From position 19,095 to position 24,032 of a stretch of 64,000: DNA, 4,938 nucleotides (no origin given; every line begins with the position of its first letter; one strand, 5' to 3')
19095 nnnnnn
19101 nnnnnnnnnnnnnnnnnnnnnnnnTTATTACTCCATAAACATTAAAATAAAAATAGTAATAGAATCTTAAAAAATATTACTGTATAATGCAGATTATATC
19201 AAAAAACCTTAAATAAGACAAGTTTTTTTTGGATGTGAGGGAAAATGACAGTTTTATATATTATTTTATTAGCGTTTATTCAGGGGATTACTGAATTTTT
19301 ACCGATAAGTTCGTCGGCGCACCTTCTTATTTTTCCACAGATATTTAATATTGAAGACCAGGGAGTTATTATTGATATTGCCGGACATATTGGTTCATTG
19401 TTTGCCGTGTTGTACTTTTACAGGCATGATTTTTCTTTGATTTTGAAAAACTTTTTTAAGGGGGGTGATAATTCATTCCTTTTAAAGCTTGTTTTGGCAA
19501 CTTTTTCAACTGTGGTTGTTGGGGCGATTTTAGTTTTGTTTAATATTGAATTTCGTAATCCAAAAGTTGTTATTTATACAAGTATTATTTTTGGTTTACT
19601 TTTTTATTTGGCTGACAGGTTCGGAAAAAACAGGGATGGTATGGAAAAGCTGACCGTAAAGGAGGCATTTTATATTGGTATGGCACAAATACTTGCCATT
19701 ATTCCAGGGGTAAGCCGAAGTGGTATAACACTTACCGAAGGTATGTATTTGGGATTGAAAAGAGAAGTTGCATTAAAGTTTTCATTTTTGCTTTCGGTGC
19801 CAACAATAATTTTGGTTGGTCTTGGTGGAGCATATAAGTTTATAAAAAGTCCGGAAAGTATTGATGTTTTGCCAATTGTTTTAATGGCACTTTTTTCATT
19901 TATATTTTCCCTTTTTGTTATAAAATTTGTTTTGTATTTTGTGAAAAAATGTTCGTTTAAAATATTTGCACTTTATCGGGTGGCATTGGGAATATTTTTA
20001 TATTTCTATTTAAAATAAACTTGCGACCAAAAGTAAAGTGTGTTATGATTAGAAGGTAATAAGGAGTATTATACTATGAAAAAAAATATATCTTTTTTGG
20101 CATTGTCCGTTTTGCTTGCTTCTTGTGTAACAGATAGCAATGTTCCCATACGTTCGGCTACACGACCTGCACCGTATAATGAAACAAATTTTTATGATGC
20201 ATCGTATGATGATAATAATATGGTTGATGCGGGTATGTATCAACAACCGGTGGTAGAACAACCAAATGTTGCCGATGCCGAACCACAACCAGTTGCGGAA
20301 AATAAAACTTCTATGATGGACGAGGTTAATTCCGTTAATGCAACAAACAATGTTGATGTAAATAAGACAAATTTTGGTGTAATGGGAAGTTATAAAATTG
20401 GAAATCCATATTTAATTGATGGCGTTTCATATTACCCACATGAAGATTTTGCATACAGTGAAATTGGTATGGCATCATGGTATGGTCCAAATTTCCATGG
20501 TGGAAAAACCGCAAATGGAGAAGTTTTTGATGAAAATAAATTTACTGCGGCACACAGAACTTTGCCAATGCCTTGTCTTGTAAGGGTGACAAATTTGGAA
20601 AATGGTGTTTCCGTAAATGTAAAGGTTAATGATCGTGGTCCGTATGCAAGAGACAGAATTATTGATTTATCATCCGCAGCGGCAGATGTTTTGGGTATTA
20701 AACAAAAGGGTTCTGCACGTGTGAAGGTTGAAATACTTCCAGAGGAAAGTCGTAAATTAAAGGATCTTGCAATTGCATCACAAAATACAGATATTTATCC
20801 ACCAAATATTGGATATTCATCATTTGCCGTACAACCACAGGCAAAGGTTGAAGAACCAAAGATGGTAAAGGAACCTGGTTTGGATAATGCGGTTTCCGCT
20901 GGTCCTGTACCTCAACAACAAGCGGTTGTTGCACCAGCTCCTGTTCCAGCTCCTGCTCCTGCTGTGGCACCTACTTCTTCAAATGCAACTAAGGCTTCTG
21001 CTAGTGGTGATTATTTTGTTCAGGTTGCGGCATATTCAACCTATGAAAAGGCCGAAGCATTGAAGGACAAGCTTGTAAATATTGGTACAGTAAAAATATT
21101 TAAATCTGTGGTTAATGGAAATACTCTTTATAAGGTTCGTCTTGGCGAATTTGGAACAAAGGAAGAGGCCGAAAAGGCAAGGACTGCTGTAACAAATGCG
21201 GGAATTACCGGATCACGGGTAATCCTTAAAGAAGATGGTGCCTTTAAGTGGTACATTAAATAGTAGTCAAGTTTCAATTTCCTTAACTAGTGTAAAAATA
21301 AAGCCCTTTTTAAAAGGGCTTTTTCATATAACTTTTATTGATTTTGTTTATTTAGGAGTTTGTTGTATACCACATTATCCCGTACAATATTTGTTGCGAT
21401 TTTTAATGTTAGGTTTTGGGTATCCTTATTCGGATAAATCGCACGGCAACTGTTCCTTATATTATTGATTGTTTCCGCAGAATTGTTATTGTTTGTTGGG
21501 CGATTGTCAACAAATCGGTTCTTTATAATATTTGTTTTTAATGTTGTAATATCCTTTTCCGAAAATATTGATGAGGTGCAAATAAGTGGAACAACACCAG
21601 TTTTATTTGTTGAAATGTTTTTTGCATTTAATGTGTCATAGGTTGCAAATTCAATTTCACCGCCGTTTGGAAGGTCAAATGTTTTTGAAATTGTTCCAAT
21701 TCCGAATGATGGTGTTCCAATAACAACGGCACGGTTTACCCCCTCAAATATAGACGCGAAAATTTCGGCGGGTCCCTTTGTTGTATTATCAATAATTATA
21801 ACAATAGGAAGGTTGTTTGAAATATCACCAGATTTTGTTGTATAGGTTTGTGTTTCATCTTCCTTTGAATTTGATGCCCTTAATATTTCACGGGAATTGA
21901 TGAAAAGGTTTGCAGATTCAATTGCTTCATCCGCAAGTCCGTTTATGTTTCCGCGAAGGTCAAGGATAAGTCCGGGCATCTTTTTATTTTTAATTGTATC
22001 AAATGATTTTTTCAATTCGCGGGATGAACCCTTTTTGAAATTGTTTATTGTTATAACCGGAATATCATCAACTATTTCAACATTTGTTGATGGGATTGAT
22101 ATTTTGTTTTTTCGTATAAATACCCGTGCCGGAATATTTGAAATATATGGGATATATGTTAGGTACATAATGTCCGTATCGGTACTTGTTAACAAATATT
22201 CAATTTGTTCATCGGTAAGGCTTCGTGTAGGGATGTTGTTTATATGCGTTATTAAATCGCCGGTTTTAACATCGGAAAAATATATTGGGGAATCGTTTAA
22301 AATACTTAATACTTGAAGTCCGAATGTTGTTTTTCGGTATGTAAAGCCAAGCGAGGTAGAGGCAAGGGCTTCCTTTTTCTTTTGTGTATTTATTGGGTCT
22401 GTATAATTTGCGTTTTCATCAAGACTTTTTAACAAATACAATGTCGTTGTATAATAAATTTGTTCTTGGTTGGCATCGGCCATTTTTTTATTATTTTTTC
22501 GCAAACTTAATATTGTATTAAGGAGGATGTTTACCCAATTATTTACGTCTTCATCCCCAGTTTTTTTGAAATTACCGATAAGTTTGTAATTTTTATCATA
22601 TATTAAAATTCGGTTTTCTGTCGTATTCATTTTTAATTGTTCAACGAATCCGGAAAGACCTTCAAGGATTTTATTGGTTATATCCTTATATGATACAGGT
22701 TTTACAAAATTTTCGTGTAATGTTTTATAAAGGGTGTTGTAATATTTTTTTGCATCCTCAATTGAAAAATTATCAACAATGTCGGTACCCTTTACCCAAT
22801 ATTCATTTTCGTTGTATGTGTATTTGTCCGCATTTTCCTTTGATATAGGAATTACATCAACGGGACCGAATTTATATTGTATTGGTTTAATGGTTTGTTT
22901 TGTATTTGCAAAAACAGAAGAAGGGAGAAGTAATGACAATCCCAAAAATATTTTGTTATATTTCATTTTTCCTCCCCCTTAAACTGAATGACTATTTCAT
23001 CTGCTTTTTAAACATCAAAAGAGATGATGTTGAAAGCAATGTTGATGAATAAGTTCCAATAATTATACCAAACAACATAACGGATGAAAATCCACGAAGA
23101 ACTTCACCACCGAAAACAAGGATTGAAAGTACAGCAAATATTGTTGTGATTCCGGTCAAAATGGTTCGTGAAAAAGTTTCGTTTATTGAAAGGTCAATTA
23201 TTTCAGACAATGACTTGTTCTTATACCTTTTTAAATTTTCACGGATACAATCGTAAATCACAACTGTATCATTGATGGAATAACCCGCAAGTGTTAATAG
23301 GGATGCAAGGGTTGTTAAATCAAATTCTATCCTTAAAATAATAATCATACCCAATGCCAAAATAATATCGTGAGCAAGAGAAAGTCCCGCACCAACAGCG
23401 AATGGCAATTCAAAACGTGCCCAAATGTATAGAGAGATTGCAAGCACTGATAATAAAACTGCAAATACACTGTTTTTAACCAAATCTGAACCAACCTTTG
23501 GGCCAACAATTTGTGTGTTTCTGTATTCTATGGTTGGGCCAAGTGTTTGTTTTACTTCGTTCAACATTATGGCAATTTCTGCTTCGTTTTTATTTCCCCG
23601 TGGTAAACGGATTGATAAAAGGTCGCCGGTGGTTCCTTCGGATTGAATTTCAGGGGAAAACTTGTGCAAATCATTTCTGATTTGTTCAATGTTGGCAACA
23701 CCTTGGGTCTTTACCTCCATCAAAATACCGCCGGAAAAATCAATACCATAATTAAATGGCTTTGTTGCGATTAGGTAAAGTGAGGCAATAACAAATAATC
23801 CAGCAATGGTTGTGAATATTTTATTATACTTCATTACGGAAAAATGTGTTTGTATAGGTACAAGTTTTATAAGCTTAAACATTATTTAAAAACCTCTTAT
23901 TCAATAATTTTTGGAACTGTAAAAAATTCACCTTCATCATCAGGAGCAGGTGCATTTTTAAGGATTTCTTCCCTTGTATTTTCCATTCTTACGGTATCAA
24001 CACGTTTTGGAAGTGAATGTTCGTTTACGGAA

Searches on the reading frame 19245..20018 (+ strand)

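Call 74: search_protein_families(library=pfam, proteins=[window:19245-20018:+], max_evalue=0.00001)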
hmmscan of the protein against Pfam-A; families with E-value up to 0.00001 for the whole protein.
window:19245-20018:+ (257 aa): 1 family
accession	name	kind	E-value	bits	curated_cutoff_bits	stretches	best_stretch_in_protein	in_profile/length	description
PF02673.24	BacA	-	6.8e-67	226.3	33.4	1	7-251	2-257/257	Bacitracin resistance protein BacA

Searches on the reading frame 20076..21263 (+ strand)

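Call 74: search_protein_families(library=pfam, proteins=[window:20076-21263:+], max_evalue=0.00001)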
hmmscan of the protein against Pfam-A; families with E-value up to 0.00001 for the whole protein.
window:20076-21263:+ (395 aa): 2 families
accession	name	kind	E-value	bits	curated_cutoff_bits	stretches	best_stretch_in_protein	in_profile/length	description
PF03330.24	DPBB_1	-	3.9e-24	85.1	28.8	1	130-218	3-83/83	Lytic transglycolase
PF05036.18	SPOR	-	1.9e-15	57.4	21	1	309-379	1-72/76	SPOR domain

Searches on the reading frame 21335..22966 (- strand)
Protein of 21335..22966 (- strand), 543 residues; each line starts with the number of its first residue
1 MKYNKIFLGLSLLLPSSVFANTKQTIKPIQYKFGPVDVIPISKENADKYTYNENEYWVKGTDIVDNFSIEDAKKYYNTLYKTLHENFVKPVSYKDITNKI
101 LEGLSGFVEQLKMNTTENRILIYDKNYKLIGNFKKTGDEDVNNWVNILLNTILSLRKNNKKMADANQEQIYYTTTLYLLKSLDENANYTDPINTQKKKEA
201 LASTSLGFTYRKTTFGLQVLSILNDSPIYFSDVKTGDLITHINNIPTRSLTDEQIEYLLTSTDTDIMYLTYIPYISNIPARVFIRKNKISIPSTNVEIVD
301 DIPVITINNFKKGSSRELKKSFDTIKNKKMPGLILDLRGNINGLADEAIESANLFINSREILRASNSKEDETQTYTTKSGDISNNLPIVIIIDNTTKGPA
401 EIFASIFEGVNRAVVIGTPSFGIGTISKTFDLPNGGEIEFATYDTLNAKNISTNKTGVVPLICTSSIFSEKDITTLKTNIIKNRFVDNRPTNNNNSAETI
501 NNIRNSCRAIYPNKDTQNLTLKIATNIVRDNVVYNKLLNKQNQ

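Call 32: search_protein_families(library=ncbifam, proteins=[window:21335-22966:-], max_evalue=0.00001)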
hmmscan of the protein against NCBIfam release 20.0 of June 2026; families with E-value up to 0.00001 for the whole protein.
window:21335-22966:- (543 aa): 9 families
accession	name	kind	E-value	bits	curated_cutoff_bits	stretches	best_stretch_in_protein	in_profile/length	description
TIGR00225.1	prc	subfamily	9.8e-37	126.7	218.6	1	161-467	6-317/335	C-terminal processing peptidase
TIGR03900.1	prc_long_Delta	hypoth_equivalog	7.9e-30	103.5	660.95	1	146-463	80-403/973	MXAN_5808 family serine peptidase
NF045589.1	Cterm_S41_CtpB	exception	6e-28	97.6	633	1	208-465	123-381/416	carboxyl-terminal processing protease CtpB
NF045588.1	Cterm_S41_CtpA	exception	1.6e-27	96.5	625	1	201-462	110-374/401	carboxyl-terminal processing protease CtpA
NF052377.1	lmo1851_S41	exception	2.4e-27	95.8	725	1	165-460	65-363/468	lmo1851 family serine protease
NF045590.1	Cterm_S41_CtpC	exception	1.3e-23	83.5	665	1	165-477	75-389/418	carboxyl-terminal processing protease CtpC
NF051464.1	tail_spec_CT441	exception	1.3e-21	77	700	1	151-474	191-535/645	tail-specific protease Tsp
NF008388.1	PRK11186.1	exception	1.1e-17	63.7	825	1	300-429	355-483/663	carboxy terminal-processing peptidase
NF045591.1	Cterm_S41_CtpZ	exception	3.6e-16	58.9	525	1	205-453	114-365/403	carboxyl-terminal processing protease CtpZ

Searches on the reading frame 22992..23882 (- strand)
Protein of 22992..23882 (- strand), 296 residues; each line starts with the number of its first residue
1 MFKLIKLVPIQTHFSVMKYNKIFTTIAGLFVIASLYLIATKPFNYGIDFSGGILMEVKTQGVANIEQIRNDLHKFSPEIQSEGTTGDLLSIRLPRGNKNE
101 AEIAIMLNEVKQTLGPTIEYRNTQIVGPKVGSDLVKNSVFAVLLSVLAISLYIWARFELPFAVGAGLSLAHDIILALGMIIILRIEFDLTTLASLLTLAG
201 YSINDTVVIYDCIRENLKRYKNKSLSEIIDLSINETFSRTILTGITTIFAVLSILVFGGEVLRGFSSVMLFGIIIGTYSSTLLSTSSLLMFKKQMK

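Call 74: search_protein_families(library=pfam, proteins=[window:22992-23882:-], max_evalue=0.00001)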
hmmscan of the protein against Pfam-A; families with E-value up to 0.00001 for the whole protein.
window:22992-23882:- (296 aa): 2 families
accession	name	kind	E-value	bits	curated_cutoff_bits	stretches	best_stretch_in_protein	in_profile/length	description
PF02355.23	SecD_SecF_C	-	1.3e-60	204.5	20.5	1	111-293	6-188/189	Protein export membrane protein SecD/SecF, C-terminal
PF07549.19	Sec_GG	-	7.3e-09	35.3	20.3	1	36-60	1-25/28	SecD/SecF GG Motif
